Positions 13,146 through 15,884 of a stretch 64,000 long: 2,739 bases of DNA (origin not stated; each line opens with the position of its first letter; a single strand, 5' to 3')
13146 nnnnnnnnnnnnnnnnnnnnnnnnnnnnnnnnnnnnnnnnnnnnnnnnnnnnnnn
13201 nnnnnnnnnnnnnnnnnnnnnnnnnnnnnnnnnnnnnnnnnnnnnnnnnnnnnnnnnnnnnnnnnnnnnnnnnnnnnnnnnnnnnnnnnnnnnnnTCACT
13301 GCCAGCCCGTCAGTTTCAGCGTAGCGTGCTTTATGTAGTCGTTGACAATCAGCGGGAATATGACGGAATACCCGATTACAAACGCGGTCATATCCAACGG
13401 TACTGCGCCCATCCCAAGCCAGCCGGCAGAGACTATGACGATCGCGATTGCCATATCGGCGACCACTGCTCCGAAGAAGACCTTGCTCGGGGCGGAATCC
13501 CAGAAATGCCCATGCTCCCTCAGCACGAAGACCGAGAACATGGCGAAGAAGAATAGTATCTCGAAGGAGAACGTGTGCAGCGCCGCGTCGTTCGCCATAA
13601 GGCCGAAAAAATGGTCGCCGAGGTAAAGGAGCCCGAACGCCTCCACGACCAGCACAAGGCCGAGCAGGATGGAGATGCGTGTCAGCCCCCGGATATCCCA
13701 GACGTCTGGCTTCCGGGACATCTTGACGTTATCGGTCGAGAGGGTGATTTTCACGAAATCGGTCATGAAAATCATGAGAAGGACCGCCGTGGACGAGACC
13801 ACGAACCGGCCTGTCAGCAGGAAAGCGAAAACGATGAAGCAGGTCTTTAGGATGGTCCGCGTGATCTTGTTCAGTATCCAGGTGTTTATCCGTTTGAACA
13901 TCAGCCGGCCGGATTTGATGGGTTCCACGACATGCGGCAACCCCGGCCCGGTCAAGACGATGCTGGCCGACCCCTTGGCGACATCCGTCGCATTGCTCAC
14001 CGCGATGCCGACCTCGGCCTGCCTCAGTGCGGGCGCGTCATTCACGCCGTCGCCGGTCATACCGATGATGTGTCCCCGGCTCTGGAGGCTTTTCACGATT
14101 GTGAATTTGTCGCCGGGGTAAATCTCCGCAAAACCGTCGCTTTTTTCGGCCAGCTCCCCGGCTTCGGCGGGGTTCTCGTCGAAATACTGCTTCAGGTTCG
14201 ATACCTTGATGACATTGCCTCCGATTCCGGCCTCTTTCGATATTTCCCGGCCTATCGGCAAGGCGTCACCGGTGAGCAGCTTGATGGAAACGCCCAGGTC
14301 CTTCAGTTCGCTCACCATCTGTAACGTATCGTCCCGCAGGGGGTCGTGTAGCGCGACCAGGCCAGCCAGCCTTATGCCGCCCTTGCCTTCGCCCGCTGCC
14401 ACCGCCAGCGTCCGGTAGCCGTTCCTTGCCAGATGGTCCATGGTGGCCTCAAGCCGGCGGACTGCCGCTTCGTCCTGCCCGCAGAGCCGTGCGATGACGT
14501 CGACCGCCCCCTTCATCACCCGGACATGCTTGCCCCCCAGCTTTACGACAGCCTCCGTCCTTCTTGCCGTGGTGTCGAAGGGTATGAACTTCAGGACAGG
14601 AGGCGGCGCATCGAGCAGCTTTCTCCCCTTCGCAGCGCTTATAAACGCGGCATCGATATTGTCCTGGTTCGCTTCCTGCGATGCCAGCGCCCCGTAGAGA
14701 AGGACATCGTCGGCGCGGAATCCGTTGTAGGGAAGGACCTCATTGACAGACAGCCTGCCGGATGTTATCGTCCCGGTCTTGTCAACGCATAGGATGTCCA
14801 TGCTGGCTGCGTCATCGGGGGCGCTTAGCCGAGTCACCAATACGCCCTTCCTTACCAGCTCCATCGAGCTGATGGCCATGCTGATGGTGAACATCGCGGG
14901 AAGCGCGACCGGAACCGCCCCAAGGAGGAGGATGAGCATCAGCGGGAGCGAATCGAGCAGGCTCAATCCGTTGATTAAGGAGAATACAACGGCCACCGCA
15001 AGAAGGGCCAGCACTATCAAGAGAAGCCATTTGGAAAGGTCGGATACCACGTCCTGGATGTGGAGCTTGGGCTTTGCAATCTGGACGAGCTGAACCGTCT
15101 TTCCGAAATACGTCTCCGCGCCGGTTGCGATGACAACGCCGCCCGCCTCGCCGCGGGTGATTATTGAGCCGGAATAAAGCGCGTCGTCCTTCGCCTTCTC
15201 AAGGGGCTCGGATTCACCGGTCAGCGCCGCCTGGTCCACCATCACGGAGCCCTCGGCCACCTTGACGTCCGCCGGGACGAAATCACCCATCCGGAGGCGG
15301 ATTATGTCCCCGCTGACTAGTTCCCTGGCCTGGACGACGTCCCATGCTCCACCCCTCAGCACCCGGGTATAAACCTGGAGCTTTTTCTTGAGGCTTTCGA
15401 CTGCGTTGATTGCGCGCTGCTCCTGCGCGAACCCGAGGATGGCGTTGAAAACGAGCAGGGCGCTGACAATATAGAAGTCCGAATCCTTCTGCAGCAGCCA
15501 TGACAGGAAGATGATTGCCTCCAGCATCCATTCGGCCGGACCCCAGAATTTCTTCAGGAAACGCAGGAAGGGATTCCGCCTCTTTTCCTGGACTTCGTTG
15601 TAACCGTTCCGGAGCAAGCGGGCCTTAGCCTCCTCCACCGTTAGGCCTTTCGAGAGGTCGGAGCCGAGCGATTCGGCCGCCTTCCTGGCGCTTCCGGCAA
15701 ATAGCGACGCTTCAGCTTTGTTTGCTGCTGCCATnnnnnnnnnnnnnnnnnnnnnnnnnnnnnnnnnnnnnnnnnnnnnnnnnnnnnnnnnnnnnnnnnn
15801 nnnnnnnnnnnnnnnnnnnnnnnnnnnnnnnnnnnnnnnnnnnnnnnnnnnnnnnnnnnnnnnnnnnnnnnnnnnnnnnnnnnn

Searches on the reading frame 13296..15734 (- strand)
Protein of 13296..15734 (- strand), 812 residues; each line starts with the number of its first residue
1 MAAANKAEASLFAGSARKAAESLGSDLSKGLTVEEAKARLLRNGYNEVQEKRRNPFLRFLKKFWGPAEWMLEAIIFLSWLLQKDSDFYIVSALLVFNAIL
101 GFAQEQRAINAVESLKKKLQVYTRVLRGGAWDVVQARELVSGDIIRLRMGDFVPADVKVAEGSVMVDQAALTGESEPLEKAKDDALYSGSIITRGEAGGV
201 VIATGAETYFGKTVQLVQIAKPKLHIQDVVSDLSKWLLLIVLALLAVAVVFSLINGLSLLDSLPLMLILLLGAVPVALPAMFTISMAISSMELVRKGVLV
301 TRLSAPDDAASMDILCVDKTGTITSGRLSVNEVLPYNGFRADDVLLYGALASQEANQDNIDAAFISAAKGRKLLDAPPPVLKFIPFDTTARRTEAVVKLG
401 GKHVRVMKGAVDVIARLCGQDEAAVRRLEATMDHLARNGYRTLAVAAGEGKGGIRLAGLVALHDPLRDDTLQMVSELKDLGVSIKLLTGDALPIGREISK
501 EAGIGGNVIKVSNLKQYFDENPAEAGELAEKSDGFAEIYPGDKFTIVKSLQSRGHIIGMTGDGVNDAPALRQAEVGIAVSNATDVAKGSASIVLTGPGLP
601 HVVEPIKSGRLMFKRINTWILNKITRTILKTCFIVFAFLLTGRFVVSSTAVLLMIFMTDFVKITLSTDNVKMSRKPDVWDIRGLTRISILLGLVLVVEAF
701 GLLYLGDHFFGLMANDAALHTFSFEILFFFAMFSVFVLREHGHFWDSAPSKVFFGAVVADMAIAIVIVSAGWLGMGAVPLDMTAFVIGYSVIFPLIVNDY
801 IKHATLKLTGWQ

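Call 96: search_protein_families(library=pfam, proteins=[window:13296-15734:-], max_evalue=0.00001)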
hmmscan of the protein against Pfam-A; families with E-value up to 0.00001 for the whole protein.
window:13296-15734:- (812 aa): 3 families
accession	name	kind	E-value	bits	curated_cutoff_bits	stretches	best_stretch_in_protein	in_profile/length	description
PF00122.25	E1-E2_ATPase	-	1.2e-44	152.5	28.1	1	120-296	4-181/181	E1-E2 ATPase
PF00702.32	Hydrolase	-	2.4e-17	64.4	26.4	1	312-573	1-190/191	haloacid dehalogenase-like hydrolase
PF00690.31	Cation_ATPase_N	-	1.1e-10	41.5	20.4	1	14-78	4-69/69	Cation transporter/ATPase, N-terminus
